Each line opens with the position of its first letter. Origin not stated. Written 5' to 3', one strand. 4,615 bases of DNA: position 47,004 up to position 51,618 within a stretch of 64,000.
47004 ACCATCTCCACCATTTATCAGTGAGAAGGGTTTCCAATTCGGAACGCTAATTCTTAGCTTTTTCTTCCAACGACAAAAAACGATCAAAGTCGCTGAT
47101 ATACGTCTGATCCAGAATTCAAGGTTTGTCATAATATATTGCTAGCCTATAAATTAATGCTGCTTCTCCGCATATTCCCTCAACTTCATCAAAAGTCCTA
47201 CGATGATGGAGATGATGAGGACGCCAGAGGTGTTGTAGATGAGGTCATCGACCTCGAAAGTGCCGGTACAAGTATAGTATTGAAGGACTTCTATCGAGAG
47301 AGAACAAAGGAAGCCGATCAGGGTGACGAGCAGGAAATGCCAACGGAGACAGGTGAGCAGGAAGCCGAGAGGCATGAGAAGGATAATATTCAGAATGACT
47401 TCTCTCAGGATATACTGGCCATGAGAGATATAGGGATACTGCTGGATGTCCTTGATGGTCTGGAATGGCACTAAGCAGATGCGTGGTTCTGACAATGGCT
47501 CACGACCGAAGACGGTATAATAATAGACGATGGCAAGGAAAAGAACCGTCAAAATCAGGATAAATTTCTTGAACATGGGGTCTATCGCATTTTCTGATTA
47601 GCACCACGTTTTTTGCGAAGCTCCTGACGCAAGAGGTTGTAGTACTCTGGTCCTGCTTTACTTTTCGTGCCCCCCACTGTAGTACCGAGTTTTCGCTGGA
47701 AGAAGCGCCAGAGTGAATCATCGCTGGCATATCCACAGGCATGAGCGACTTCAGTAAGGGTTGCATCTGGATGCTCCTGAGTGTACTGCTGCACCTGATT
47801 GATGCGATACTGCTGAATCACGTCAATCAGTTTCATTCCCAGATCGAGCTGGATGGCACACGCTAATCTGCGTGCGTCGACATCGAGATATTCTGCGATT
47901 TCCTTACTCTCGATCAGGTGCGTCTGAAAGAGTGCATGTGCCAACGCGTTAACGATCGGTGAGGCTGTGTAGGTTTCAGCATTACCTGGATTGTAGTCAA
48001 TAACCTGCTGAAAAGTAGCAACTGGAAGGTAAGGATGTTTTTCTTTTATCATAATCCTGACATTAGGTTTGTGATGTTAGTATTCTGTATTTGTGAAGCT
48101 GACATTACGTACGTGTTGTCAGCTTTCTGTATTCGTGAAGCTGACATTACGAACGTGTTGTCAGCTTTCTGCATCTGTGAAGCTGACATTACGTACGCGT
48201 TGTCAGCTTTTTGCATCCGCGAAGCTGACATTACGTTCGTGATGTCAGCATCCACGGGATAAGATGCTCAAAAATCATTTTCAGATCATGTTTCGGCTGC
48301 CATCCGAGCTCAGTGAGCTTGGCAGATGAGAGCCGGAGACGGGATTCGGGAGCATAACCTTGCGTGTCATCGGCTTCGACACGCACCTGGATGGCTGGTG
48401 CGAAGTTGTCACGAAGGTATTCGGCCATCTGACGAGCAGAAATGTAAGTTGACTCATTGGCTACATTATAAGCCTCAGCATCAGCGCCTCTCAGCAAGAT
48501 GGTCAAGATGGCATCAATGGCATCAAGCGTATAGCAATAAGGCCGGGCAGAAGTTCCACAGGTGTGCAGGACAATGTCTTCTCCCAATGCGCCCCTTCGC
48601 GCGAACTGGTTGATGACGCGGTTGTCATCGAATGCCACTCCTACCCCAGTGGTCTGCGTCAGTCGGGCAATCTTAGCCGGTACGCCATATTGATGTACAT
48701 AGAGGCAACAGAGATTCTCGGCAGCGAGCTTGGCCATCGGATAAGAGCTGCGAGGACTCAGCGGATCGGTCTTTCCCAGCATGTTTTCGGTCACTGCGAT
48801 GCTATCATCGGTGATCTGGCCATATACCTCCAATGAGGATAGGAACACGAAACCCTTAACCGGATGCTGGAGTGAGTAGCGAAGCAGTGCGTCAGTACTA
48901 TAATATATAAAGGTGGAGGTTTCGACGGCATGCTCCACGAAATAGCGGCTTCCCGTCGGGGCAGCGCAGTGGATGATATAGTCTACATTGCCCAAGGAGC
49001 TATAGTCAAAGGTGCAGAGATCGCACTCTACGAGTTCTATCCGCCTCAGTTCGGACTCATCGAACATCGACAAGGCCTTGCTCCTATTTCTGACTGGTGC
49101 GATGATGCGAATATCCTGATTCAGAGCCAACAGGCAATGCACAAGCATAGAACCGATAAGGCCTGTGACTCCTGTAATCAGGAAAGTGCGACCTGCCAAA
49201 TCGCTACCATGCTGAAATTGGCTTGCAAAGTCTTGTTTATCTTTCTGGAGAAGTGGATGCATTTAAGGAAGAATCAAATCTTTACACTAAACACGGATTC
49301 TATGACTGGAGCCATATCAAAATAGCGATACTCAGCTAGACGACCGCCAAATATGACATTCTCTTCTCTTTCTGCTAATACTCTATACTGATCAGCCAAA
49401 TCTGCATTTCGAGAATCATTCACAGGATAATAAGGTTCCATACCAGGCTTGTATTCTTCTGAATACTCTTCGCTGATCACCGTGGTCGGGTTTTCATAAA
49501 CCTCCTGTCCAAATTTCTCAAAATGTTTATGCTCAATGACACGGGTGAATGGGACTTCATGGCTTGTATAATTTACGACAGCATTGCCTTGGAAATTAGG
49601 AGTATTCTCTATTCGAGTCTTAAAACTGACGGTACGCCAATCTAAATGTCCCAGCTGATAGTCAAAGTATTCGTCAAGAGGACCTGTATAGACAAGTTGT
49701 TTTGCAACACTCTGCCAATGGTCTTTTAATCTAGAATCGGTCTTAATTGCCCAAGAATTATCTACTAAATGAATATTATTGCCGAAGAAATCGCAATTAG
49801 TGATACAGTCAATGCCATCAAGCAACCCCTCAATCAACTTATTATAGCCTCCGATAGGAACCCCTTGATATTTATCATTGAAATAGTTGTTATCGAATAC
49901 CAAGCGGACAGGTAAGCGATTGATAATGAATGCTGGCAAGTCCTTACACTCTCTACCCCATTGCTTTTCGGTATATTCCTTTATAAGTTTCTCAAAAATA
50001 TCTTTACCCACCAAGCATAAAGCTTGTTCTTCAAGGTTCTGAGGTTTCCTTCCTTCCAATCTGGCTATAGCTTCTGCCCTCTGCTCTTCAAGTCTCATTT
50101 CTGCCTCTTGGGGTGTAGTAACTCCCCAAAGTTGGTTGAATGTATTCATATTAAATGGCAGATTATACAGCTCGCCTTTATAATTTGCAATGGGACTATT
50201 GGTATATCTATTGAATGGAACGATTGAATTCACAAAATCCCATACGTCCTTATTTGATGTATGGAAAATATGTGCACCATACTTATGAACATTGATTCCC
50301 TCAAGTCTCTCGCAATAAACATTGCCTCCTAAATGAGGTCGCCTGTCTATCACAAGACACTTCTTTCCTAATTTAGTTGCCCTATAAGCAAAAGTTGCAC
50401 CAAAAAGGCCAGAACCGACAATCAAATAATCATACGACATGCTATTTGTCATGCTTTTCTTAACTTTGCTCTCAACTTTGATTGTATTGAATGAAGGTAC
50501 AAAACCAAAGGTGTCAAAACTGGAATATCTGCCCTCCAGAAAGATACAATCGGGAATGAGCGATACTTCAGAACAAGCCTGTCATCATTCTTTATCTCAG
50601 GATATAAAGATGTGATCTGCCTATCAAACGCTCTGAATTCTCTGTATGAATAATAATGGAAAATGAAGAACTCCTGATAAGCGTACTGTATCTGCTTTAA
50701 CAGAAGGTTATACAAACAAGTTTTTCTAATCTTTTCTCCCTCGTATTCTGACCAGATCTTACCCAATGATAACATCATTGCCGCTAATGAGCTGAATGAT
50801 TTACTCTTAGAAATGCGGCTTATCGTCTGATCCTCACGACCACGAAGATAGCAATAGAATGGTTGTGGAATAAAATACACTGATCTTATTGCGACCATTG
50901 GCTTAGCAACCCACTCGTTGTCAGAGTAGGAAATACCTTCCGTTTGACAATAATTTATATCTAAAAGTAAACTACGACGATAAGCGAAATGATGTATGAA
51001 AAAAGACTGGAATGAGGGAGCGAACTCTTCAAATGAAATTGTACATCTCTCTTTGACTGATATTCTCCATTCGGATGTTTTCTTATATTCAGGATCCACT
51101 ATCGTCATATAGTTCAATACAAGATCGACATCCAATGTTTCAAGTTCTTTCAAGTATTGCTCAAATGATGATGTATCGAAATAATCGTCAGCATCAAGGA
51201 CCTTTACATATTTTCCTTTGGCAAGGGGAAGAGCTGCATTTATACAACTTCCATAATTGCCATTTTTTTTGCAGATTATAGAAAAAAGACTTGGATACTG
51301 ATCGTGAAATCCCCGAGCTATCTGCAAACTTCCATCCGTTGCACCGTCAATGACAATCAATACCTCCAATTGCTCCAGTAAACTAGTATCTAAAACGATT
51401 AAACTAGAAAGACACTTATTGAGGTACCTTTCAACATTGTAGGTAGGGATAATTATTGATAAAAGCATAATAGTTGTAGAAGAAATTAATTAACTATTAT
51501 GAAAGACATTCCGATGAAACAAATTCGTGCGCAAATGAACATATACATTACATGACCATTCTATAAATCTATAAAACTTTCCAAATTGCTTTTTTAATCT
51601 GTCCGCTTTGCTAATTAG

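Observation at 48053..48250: Array B: four phased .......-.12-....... palindromes, with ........-type cores, between the SDR gene and an HTH-only AraC gene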

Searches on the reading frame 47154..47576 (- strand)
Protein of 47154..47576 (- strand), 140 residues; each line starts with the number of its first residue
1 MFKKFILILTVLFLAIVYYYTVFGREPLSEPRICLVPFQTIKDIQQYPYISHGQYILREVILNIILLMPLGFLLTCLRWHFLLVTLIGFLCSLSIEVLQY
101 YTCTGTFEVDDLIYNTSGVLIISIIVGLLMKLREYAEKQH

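Call 14: search_protein_families(library=pfam, proteins=[window:47154-47576:-], max_evalue=0.01)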
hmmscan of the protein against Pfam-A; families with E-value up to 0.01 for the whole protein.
window:47154-47576:- (140 aa): 1 family
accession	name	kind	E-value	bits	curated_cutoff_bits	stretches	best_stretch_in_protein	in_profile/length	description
PF04892.17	VanZ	-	4.2e-21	76.3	30.1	1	7-127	3-123/126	VanZ like family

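Call 52: search_protein_families(library=ncbifam, proteins=[window:47154-47576:-], max_evalue=0.01)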
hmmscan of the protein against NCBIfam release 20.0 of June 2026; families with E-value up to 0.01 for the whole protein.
window:47154-47576:- (140 aa): 3 families
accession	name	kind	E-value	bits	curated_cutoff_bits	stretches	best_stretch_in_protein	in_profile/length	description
NF000145.1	vanZ-F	exception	6.2e-09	36.4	375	1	5-125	38-155/206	glycopeptide resistance protein VanZ-F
NF000142.1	vanZ-Pt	exception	5.4e-05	23.3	260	1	55-128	69-139/143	glycopeptide resistance protein VanZ-Pt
NF033125.2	vanZ-A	exception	9.2e-05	22.6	250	1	6-122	15-121/164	glycopeptide resistance protein VanZ-A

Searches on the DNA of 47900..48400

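Call 102: search_rna_families(source=window, start=47900, end=48400, threshold=evalue, max_evalue=1)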
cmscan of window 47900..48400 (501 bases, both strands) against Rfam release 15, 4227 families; matches with E-value up to 1: 7.
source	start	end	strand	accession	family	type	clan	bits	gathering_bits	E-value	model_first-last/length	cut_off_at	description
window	48132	48260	+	RF04276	MIR4371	Gene; miRNA;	CL00144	50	110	1.8e-10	1-158/158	no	MIR4371 microRNA precursor family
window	48040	48168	+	RF04338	Plastid-psbJ-2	Cis-reg;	CL00152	35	65.6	7.6e-05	1-144/144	no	Plastid-psbJ-2 3UTR RNA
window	48131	48258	+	RF04114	MIR4374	Gene; miRNA;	-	34.8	105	8.9e-06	1-119/119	no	MIR4374 microRNA precursor family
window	48174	48260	+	RF03716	mir-7131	Gene; miRNA;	-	31.8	74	0.00011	1-84/84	no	mir-7131 microRNA precursor family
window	48096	48167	+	RF03361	mir-3136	Gene; miRNA;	-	24.1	86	0.014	1-78/78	no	mir-3136 microRNA precursor family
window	48097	48166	+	RF00711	mir-449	Gene; miRNA;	CL00087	22.6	60.4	0.015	1-86/86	no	mir-449 microRNA precursor family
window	48177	48256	+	RF03367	mir-975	Gene; miRNA;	-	18.7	90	0.84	1-91/91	no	mir-975 microRNA precursor family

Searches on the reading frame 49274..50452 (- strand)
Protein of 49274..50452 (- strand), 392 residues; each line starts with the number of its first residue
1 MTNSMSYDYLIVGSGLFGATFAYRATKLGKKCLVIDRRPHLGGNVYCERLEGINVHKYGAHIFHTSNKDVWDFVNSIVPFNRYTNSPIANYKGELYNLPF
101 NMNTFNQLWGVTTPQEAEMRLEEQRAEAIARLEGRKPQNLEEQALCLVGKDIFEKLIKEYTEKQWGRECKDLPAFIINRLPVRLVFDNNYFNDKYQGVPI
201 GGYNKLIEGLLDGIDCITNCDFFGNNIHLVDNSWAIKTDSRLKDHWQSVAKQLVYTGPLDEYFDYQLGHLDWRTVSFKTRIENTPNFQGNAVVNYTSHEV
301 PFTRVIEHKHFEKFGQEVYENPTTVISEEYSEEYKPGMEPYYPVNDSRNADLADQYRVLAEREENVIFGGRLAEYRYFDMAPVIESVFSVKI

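Call 14: search_protein_families(library=pfam, proteins=[window:49274-50452:-], max_evalue=0.01)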
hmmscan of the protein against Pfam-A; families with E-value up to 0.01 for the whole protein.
window:49274-50452:- (392 aa): 7 families
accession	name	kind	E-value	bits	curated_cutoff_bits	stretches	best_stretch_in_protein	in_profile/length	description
PF03275.19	GLF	-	2.8e-74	249.7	26.3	1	155-377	1-203/203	UDP-galactopyranose mutase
PF13450.12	NAD_binding_8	-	6.5e-22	78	21.9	1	11-75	1-66/68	NAD(P)-binding Rossmann-like domain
PF01266.30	DAO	-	0.00014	22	27.9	1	8-43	1-37/353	FAD dependent oxidoreductase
PF12831.13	FAD_oxidored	-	0.00022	21.1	27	1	8-45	1-38/416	FAD dependent oxidoreductase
PF01593.30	Amino_oxidase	-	0.00031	20.6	19.8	1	23-137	8-120/443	Flavin containing amine oxidoreductase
PF00890.30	FAD_binding_2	-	0.0017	18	20.4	1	8-44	1-37/414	FAD binding domain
PF00070.33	Pyr_redox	-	0.0028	18.6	22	1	10-42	3-35/82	Pyridine nucleotide-disulphide oxidoreductase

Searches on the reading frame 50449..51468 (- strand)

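Call 14: search_protein_families(library=pfam, proteins=[window:50449-51468:-], max_evalue=0.01)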
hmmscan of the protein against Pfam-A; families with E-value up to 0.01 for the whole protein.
window:50449-51468:- (339 aa): 3 families
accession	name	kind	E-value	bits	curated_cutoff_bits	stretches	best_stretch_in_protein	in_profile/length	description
PF00535.33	Glycos_transf_2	-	1.4e-23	84.1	23.3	1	4-135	1-130/168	Glycosyl transferase family 2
PF13641.12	Glyco_tranf_2_3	-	2.8e-08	34.5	27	1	3-117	3-119/230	Glycosyltransferase like family 2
PF10111.15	Glyco_tranf_2_2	-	0.0011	18.9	27.3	1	4-114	1-111/276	Glycosyltransferase like family 2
